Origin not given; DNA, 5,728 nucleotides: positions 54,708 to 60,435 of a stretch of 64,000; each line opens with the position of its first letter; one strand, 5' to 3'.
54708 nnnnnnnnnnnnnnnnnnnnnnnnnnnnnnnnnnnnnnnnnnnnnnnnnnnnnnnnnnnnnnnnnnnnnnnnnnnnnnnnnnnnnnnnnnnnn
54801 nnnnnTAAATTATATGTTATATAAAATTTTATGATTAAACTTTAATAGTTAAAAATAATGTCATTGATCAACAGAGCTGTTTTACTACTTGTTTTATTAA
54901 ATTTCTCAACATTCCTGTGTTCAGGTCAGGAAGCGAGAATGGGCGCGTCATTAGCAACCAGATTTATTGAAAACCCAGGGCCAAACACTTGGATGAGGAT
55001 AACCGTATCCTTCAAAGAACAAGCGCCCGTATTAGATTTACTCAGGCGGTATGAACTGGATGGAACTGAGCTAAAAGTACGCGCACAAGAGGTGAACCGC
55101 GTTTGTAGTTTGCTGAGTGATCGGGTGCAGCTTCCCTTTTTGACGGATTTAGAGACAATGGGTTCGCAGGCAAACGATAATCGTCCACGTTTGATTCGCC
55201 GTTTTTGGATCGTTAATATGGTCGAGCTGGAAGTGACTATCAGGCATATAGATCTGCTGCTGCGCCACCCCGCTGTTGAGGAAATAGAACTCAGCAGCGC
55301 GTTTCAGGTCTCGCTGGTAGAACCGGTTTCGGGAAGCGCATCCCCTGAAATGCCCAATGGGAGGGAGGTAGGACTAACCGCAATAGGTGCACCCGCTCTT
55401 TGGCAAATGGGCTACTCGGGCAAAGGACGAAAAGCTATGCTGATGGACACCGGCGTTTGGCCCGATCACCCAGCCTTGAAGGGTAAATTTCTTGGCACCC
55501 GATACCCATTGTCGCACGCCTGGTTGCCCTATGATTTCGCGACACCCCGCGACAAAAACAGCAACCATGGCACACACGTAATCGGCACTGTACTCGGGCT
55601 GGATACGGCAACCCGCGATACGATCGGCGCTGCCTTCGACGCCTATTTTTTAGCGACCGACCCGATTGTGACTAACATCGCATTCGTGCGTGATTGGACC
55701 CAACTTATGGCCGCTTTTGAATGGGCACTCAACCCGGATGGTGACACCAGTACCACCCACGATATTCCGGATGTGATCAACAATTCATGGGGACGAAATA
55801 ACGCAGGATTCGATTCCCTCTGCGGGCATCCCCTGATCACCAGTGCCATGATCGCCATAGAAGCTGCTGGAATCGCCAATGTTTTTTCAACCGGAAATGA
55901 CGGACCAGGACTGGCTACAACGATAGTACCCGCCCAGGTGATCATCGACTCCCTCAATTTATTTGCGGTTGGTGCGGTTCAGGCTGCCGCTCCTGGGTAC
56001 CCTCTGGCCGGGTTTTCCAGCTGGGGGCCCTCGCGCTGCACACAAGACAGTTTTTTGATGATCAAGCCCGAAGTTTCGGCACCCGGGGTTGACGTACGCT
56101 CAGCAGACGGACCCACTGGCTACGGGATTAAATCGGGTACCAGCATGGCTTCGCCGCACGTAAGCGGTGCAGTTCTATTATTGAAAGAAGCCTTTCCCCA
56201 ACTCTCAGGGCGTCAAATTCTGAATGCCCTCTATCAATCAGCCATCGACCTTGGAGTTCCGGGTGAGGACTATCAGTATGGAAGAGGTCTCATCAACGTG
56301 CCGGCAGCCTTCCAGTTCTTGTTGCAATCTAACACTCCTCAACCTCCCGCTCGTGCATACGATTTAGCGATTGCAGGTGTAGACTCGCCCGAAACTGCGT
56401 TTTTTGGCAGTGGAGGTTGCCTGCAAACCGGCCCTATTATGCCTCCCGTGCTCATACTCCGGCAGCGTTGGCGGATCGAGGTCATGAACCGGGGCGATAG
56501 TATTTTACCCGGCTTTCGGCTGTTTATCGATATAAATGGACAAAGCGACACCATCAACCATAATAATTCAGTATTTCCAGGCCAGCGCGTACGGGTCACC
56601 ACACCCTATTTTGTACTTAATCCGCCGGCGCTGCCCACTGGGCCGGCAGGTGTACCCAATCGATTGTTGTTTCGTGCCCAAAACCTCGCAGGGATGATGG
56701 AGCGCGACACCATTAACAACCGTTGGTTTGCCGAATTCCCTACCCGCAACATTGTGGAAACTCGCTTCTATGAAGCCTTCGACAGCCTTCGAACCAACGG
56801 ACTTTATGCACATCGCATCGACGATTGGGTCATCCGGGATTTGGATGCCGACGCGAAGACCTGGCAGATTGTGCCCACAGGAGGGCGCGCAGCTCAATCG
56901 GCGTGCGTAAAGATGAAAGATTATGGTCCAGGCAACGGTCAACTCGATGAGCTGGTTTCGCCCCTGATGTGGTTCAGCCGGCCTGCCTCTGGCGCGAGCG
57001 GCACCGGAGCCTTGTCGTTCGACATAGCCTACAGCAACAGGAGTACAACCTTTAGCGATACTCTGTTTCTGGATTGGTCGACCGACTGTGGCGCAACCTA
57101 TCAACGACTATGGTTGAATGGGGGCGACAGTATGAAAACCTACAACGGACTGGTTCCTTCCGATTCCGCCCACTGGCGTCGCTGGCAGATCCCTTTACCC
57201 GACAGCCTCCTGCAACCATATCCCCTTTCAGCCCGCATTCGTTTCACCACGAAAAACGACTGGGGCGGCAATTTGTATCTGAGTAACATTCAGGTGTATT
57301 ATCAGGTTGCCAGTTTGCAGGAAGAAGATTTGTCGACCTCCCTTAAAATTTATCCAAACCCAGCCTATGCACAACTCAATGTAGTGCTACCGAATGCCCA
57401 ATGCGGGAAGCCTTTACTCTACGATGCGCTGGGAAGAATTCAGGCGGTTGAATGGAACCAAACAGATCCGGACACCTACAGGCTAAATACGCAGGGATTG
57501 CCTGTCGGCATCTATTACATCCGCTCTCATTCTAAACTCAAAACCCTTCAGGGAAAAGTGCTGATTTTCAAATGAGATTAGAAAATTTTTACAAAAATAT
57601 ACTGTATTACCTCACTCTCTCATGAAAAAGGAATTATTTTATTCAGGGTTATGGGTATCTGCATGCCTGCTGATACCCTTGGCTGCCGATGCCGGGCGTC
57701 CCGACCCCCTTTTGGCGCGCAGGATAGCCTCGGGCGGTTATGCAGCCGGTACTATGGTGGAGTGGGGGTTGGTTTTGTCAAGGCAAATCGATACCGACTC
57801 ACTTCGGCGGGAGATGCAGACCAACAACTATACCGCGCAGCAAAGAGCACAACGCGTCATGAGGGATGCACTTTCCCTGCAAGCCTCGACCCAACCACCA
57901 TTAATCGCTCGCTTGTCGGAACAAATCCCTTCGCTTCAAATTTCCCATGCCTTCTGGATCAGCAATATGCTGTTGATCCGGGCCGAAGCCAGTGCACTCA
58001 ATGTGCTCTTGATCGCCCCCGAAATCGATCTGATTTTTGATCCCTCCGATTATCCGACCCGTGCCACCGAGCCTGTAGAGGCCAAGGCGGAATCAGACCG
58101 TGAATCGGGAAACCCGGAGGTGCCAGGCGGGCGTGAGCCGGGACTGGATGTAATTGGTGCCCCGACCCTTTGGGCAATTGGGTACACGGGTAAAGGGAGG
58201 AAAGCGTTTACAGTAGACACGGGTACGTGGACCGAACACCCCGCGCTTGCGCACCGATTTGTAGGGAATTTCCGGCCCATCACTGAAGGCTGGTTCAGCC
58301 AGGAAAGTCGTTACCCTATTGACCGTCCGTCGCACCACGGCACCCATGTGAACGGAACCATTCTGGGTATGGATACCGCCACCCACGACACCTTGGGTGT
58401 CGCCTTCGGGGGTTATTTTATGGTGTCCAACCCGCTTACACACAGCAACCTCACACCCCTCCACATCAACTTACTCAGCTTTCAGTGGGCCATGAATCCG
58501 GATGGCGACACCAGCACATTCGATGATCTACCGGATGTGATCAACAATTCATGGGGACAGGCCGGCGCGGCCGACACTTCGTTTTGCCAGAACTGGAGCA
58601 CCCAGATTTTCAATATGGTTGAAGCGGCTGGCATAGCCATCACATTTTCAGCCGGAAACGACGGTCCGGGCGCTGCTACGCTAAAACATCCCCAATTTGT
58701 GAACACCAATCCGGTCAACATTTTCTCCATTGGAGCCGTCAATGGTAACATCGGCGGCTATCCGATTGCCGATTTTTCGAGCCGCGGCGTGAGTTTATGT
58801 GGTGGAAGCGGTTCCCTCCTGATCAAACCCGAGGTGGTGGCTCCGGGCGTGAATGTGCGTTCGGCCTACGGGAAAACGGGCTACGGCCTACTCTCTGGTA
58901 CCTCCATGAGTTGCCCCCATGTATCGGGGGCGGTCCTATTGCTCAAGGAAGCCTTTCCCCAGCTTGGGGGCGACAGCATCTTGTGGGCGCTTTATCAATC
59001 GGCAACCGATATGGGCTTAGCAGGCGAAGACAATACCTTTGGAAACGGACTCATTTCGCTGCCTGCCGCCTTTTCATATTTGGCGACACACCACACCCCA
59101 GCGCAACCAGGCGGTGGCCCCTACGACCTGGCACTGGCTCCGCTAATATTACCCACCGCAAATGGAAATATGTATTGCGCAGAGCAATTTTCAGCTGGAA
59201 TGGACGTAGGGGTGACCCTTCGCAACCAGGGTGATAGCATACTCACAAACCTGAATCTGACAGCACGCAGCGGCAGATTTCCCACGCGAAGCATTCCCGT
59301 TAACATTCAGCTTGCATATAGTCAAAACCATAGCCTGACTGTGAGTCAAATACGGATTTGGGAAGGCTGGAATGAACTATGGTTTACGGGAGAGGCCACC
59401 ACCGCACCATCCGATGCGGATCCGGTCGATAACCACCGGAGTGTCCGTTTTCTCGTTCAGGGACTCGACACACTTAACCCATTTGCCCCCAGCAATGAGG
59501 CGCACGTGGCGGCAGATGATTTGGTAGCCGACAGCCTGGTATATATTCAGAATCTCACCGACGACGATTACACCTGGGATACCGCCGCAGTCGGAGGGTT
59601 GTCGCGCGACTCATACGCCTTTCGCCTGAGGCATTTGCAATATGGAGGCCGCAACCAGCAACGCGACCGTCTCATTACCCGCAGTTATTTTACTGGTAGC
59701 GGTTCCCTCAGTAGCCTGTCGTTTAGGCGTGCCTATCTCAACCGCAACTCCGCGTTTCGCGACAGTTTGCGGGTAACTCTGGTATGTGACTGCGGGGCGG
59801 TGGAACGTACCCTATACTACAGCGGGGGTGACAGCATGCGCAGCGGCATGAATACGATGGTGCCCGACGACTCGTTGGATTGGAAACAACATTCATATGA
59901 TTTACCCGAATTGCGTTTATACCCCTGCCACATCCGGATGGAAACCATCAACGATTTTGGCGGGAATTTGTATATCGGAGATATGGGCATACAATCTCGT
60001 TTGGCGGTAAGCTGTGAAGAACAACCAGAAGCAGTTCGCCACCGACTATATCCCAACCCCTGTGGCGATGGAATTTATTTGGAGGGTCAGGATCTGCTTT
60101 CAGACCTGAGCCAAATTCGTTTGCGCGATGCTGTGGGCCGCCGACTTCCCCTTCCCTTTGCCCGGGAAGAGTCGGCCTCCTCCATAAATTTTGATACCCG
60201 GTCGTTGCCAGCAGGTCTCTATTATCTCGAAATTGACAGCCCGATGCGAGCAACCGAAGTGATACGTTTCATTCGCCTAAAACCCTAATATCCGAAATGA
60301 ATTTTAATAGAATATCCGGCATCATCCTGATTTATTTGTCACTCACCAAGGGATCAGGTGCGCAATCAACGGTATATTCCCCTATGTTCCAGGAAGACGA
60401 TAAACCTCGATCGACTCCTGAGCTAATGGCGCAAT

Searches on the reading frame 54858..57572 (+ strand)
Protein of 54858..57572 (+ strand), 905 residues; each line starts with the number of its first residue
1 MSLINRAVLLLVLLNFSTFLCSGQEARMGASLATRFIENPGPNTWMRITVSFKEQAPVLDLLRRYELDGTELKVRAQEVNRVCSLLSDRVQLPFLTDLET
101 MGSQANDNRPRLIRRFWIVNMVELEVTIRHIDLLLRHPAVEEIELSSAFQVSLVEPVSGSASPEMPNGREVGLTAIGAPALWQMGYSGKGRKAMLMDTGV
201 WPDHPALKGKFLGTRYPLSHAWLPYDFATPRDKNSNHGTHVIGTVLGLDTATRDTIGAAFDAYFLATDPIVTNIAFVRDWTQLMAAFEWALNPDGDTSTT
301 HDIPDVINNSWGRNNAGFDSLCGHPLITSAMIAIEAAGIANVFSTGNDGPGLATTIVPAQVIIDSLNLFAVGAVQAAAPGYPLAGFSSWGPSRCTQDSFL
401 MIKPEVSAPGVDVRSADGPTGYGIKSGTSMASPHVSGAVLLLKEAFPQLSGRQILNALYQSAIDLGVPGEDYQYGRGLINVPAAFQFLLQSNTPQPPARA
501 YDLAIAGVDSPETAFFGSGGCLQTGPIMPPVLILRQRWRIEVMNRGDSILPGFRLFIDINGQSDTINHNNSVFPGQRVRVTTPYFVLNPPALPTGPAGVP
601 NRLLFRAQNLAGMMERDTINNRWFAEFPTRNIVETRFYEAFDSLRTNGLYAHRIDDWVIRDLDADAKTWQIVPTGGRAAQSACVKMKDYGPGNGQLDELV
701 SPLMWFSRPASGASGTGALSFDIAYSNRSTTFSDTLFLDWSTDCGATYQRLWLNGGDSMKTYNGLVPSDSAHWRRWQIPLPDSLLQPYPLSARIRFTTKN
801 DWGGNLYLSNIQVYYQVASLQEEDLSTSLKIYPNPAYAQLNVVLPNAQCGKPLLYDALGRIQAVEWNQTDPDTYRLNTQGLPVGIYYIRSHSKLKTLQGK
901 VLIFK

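Call 68: search_protein_families(library=ncbifam, proteins=[window:54858-57572:+], max_evalue=0.00001)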
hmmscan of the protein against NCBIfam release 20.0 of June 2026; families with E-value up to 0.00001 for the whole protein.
window:54858-57572:+ (905 aa): 7 families
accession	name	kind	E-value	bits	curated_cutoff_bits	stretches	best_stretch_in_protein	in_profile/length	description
TIGR03921.1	T7SS_mycosin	equivalog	7.9e-18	64.7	278.75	1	179-490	4-290/353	type VII secretion-associated serine protease mycosin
NF051851.1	AtpSerPepEprS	equivalog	2e-10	39.4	1700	1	170-465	48-340/988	autotransporter serine peptidase EprS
NF040553.1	SGO_0316_fam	subfamily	2.1e-10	39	1400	1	384-469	654-738/1486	SGO_0316/SGO_0317 family LPXTG-anchored serine peptidase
NF033595.1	denti_PrtP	equivalog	3.8e-06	25.8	300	1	406-496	414-513/606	dentilisin complex serine proteinase subunit PrtP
TIGR03895.1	protease_PatA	subfamily_domain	4.4e-06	25.7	421.05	1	306-492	60-232/606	PatA/PatG family cyanobactin maturation protease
NF050177.1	TapA_OM_Porphy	equivalog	4.7e-06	25.6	500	1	827-898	469-538/544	TapA/TapC family T9SS-dependent outer membrane protein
TIGR04183.1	Por_Secre_tail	domain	6.3e-06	26.1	23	0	831-902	1-70/72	T9SS type A sorting domain-containing protein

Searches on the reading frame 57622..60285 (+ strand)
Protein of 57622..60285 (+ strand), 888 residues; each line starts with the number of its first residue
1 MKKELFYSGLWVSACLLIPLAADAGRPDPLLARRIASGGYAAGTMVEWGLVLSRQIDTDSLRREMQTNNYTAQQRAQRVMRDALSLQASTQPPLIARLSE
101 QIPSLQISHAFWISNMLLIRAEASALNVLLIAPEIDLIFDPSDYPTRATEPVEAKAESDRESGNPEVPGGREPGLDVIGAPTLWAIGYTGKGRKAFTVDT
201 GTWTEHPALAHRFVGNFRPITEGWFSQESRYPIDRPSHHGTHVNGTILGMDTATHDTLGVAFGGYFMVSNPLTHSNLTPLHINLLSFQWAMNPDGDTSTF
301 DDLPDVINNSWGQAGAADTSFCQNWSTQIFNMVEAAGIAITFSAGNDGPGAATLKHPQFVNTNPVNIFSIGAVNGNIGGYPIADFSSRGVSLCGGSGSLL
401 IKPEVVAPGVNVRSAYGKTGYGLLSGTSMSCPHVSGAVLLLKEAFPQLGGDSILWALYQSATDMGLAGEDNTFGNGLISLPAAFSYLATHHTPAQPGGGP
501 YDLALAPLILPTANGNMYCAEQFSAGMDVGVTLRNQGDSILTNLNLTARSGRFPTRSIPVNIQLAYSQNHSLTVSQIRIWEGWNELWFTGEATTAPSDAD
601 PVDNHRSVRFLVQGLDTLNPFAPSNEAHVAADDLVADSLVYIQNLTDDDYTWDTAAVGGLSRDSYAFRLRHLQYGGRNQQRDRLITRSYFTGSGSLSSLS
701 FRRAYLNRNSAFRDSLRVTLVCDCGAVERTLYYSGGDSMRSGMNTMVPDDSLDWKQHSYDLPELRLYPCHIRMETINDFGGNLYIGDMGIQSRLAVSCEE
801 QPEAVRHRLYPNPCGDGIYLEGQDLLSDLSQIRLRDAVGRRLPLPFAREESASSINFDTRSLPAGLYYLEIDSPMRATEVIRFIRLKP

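Call 68: search_protein_families(library=ncbifam, proteins=[window:57622-60285:+], max_evalue=0.00001)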
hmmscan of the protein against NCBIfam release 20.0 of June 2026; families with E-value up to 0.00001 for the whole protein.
window:57622-60285:+ (888 aa): 4 families
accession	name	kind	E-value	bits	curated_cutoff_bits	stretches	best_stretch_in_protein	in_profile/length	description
TIGR03921.1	T7SS_mycosin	equivalog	4.2e-13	49.1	278.75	1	403-487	198-288/353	type VII secretion-associated serine protease mycosin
NF051851.1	AtpSerPepEprS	equivalog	3.2e-10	38.7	1700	1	173-464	49-340/988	autotransporter serine peptidase EprS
NF040809.1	germ_prot_CspBA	exception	4.6e-07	27.9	1250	1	364-440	964-1043/1099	bifunctional germination protease/germinant receptor pseudoprotease CspBA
NF040553.1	SGO_0316_fam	subfamily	5.5e-07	27.6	1400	1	383-448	654-718/1486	SGO_0316/SGO_0317 family LPXTG-anchored serine peptidase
